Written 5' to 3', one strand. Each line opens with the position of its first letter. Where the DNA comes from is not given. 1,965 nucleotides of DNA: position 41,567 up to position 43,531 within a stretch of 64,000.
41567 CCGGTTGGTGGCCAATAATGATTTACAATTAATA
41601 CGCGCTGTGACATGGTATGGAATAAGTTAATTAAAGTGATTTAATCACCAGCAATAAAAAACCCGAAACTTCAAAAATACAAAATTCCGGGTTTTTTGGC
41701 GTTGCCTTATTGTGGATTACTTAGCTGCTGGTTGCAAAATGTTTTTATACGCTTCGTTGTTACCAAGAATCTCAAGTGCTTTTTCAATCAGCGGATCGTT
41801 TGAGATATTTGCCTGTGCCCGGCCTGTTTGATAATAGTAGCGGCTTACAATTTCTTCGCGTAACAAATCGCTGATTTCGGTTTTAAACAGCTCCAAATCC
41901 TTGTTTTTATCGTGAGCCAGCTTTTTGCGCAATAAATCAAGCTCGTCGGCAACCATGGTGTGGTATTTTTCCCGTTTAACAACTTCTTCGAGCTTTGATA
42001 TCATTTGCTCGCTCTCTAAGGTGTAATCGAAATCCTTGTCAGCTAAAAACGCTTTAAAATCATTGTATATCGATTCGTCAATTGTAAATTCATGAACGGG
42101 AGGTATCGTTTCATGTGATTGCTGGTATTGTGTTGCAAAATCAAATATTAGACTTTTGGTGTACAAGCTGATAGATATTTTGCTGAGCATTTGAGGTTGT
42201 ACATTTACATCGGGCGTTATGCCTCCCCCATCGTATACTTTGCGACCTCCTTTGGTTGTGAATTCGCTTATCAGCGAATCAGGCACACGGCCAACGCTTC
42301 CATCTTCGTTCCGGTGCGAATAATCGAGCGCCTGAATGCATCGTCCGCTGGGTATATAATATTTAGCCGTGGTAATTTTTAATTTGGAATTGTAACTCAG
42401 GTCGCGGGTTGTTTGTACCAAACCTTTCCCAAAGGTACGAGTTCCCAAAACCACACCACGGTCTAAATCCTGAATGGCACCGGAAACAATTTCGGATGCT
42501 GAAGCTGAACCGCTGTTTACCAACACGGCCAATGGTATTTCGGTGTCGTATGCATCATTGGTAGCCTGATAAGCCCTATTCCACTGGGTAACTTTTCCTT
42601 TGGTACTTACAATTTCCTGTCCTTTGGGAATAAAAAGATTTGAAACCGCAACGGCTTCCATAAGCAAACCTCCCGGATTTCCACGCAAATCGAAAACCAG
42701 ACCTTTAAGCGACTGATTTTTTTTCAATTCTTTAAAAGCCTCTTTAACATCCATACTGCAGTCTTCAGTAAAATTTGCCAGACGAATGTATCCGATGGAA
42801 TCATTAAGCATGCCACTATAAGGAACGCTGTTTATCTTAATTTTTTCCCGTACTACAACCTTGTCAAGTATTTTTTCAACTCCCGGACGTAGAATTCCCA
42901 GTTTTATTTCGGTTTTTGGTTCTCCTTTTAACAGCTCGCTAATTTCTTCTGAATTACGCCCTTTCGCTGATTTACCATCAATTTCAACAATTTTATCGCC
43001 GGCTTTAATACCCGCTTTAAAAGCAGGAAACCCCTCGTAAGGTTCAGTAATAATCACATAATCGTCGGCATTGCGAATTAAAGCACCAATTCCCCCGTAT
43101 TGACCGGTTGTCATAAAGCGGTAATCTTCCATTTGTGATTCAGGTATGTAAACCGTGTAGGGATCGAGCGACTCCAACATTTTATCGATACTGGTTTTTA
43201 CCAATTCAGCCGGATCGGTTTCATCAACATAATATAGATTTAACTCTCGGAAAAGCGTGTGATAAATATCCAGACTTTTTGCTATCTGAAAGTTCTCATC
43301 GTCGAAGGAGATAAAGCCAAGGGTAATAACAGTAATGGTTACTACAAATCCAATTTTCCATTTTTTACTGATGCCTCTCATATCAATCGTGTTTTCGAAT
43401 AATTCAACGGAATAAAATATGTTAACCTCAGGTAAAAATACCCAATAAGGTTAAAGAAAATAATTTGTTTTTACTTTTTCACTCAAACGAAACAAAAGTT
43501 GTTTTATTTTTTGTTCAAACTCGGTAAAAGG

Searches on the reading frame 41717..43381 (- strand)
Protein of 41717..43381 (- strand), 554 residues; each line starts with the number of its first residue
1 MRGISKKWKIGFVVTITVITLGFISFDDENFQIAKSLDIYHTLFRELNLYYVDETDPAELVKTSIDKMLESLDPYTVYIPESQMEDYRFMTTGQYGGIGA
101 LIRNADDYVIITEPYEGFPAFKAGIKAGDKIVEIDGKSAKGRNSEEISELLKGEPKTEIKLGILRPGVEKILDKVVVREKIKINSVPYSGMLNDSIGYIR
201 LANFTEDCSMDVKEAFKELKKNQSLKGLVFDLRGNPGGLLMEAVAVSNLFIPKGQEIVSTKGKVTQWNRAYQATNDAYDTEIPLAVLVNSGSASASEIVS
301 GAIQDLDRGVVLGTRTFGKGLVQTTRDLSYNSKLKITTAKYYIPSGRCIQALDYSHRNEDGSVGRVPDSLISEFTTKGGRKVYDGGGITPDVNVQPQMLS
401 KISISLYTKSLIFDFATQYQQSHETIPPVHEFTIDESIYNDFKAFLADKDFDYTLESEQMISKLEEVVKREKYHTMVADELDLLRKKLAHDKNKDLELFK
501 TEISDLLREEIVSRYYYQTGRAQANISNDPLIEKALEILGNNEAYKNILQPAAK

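Call 68: search_protein_families(library=pfam, proteins=[window:41717-43381:-], max_evalue=0.00001)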
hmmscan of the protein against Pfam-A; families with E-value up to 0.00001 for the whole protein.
window:41717-43381:- (554 aa): 4 families
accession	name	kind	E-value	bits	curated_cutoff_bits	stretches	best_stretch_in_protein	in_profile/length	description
PF03572.23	Peptidase_S41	-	8.3e-51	172.3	24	1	196-351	2-156/165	Peptidase family S41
PF13180.12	PDZ_2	-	5.1e-11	43.1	27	1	96-170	1-74/80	PDZ domain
PF17820.7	PDZ_6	-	4.1e-10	39.7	27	1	110-165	1-54/54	PDZ domain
PF00595.29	PDZ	-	9.5e-09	36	23.2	1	96-163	10-80/81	PDZ domain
